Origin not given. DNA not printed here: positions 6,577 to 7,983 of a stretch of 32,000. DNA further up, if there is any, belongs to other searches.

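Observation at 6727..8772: Two-gene operon: chalcone-synthase-like Cys-His-Asn condensing enzyme plus luciferase-like oxidoreductase in an archaeon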

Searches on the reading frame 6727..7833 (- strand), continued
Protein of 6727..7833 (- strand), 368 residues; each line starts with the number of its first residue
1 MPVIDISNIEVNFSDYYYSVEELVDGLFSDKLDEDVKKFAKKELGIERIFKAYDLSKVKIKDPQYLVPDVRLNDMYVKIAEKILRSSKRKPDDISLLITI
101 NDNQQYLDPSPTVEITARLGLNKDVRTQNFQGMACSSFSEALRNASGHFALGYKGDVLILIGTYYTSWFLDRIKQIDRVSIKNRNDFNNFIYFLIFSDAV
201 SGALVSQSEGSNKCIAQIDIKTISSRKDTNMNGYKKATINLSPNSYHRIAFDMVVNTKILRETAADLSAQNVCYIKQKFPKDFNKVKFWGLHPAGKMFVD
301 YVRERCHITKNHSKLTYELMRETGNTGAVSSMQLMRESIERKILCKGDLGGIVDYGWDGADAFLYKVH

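Call 37: find_encoding_contigs(protein=P0128, flank=10000, max_places=1)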
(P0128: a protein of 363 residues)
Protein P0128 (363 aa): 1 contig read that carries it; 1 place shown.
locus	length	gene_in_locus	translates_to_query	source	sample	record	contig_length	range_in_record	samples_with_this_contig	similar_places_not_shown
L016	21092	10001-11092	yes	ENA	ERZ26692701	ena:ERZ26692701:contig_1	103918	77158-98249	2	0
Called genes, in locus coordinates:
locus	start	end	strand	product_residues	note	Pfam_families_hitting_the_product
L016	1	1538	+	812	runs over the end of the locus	PF02516:STT3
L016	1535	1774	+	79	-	PF15511:CENP-T_C, PF00125:Histone, PF00808:CBFD_NFYB_HMF, PF15630:CENP-S (weak)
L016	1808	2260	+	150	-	-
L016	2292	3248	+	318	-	PF01336:tRNA_anti-codon (faint)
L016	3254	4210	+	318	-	PF00633:HHH (faint), PF14520:HHH_5, PF14716:HHH_8 (faint), PF00154:RecA_N, PF08423:Rad51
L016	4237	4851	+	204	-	PF00069:Pkinase, PF07714:PK_Tyr_Ser-Thr (weak), PF01636:APH (faint), PF06293:Kdo (weak), PF01163:RIO1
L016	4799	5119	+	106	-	-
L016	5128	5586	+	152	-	PF08069:Ribosomal_S13_N, PF00312:Ribosomal_S15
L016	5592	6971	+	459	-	PF01368:DHH, PF27767:Arc_Cdc45 (weak), PF21763:DHH_CID, PF02272:DHHA1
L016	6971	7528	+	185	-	PF01015:Ribosomal_S3Ae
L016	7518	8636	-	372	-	PF02163:Peptidase_M50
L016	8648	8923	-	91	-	-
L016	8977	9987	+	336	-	PF00296:Bac_luciferase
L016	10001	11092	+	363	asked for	-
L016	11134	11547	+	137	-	-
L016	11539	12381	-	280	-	PF00483:NTP_transferase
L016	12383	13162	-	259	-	PF02005:TRM, PF02475:TRM5-TYW2_MTfase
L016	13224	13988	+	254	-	PF00590:TP_methylase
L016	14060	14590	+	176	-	-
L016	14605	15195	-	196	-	-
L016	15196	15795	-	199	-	-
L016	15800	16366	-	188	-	-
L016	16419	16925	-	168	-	-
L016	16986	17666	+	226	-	-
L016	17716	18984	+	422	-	-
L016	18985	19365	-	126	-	-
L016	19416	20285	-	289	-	-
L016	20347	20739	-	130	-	-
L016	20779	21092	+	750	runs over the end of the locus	PF00437:T2SSE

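Call 45: list_cluster_members(proteins=[P0126, P0272, P0275, P0121, P0125, P0128, P0130, P0129, P0073, P0110])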
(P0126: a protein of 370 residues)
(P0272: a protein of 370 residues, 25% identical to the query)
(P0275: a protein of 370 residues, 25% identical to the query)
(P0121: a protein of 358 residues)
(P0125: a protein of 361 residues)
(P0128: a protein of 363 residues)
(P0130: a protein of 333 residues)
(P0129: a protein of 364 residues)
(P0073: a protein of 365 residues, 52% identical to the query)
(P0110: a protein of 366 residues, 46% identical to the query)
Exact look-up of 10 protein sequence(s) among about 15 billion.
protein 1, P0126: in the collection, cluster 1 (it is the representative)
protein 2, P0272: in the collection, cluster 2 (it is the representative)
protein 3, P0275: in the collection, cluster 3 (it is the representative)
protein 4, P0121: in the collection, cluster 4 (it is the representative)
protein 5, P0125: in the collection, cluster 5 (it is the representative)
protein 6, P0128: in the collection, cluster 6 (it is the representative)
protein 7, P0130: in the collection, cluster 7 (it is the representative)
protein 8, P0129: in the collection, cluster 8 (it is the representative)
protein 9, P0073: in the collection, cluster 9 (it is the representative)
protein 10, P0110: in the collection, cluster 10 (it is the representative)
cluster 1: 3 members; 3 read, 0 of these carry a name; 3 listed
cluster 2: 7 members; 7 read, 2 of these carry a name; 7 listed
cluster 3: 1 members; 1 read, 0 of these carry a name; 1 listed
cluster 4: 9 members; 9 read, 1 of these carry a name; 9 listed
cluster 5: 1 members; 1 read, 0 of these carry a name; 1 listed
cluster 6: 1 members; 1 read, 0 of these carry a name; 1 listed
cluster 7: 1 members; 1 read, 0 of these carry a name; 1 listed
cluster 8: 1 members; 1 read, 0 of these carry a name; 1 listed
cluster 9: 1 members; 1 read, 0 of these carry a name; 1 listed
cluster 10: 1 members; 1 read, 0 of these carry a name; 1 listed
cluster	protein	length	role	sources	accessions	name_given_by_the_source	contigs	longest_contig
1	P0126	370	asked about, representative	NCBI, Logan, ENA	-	-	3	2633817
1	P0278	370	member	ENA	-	-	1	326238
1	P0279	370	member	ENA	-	-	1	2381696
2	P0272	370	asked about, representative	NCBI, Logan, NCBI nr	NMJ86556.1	MAG: hypothetical protein EX285_01715 [Thaumarchaeota archaeon] | hypothetical protein [Nitrososphaerota archaeon]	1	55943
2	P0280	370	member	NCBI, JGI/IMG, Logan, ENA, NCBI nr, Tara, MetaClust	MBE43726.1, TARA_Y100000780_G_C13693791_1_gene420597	MAG: hypothetical protein CMO16_00885 [Thaumarchaeota archaeon] | hypothetical protein [Nitrososphaerota archaeon] | strand:+ start:1347 stop:2459 length:1113 start_codon:yes stop_codon:yes ...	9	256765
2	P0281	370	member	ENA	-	-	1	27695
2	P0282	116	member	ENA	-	-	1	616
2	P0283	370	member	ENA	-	-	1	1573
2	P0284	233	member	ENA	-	-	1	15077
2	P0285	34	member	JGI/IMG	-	-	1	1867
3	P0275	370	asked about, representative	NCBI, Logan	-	-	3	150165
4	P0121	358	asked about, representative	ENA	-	-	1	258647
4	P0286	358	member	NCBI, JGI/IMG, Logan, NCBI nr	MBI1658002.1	MAG: hypothetical protein IS632_04410 [Thaumarchaeota archaeon] | hypothetical protein [Nitrososphaerota archaeon]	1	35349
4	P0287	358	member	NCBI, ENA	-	-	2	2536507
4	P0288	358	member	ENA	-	-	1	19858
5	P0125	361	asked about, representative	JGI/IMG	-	-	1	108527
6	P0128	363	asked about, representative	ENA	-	-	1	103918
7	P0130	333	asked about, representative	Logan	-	-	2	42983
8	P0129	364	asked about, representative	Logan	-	-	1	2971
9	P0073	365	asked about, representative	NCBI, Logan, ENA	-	-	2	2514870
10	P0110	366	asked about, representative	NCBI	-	-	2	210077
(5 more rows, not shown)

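Call 51: search_solved_structures(query=A2, max_evalue=0.00001, show_alignments=5)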
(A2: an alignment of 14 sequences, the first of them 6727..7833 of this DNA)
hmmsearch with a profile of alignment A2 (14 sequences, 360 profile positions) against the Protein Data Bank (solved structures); distinct sequences matched with E-value up to 0.00001: 159 (the best 60 are shown).
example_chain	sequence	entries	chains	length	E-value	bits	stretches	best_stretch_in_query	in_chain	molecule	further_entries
1ee0_A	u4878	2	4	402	1.9e-23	86.3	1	72-336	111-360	2-PYRONE SYNTHASE | PYRONE SYNTHASE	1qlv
9kqg_A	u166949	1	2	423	2.7e-23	85.9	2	73-167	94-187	3-ketoacyl-CoA synthase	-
9lgy_B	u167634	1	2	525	5.3e-23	84.9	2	73-167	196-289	3-ketoacyl-CoA synthase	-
1z1e_A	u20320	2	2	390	1e-22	83.9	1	67-339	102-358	stilbene synthase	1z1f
7cbf_A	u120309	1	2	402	1.3e-22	83.6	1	59-337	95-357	2,4,6-trihydroxybenzophenone synthase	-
3a5s_A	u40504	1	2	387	3.2e-22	82.3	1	54-350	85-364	Benzalacetone synthase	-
6dxe_A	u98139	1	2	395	6.4e-22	81.3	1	64-335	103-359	Chalcone synthase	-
4b0n_A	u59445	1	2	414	9.4e-22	80.8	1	69-335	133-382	POLYKETIDE SYNTHASE III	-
9uu3_C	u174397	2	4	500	1.5e-21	80.1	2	73-168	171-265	3-ketoacyl-CoA synthase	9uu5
6dx8_A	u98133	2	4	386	2.1e-21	79.6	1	66-341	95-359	Chalcone synthase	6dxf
9uub_A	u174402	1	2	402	2.3e-21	79.5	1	64-332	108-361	stilbene synthase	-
1zow_A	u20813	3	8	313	2.5e-21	79.4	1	61-350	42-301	3-oxoacyl-[acyl-carrier-protein] synthase III | 3-oxoacyl-[acyl-carrier-protein] synthase 3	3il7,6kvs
2h84_A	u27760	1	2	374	3e-21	79.1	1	29-341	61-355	Steely1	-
2ebd_A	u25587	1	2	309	3.1e-21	79.1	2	181-348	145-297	3-oxoacyl-[acyl-carrier-protein] synthase 3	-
5wx7_A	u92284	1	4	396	5e-21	78.4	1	66-349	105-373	Alkyldiketide-CoA synthase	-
3il4_A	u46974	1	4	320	1.5e-19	73.5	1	61-348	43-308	3-oxoacyl-[acyl-carrier-protein] synthase 3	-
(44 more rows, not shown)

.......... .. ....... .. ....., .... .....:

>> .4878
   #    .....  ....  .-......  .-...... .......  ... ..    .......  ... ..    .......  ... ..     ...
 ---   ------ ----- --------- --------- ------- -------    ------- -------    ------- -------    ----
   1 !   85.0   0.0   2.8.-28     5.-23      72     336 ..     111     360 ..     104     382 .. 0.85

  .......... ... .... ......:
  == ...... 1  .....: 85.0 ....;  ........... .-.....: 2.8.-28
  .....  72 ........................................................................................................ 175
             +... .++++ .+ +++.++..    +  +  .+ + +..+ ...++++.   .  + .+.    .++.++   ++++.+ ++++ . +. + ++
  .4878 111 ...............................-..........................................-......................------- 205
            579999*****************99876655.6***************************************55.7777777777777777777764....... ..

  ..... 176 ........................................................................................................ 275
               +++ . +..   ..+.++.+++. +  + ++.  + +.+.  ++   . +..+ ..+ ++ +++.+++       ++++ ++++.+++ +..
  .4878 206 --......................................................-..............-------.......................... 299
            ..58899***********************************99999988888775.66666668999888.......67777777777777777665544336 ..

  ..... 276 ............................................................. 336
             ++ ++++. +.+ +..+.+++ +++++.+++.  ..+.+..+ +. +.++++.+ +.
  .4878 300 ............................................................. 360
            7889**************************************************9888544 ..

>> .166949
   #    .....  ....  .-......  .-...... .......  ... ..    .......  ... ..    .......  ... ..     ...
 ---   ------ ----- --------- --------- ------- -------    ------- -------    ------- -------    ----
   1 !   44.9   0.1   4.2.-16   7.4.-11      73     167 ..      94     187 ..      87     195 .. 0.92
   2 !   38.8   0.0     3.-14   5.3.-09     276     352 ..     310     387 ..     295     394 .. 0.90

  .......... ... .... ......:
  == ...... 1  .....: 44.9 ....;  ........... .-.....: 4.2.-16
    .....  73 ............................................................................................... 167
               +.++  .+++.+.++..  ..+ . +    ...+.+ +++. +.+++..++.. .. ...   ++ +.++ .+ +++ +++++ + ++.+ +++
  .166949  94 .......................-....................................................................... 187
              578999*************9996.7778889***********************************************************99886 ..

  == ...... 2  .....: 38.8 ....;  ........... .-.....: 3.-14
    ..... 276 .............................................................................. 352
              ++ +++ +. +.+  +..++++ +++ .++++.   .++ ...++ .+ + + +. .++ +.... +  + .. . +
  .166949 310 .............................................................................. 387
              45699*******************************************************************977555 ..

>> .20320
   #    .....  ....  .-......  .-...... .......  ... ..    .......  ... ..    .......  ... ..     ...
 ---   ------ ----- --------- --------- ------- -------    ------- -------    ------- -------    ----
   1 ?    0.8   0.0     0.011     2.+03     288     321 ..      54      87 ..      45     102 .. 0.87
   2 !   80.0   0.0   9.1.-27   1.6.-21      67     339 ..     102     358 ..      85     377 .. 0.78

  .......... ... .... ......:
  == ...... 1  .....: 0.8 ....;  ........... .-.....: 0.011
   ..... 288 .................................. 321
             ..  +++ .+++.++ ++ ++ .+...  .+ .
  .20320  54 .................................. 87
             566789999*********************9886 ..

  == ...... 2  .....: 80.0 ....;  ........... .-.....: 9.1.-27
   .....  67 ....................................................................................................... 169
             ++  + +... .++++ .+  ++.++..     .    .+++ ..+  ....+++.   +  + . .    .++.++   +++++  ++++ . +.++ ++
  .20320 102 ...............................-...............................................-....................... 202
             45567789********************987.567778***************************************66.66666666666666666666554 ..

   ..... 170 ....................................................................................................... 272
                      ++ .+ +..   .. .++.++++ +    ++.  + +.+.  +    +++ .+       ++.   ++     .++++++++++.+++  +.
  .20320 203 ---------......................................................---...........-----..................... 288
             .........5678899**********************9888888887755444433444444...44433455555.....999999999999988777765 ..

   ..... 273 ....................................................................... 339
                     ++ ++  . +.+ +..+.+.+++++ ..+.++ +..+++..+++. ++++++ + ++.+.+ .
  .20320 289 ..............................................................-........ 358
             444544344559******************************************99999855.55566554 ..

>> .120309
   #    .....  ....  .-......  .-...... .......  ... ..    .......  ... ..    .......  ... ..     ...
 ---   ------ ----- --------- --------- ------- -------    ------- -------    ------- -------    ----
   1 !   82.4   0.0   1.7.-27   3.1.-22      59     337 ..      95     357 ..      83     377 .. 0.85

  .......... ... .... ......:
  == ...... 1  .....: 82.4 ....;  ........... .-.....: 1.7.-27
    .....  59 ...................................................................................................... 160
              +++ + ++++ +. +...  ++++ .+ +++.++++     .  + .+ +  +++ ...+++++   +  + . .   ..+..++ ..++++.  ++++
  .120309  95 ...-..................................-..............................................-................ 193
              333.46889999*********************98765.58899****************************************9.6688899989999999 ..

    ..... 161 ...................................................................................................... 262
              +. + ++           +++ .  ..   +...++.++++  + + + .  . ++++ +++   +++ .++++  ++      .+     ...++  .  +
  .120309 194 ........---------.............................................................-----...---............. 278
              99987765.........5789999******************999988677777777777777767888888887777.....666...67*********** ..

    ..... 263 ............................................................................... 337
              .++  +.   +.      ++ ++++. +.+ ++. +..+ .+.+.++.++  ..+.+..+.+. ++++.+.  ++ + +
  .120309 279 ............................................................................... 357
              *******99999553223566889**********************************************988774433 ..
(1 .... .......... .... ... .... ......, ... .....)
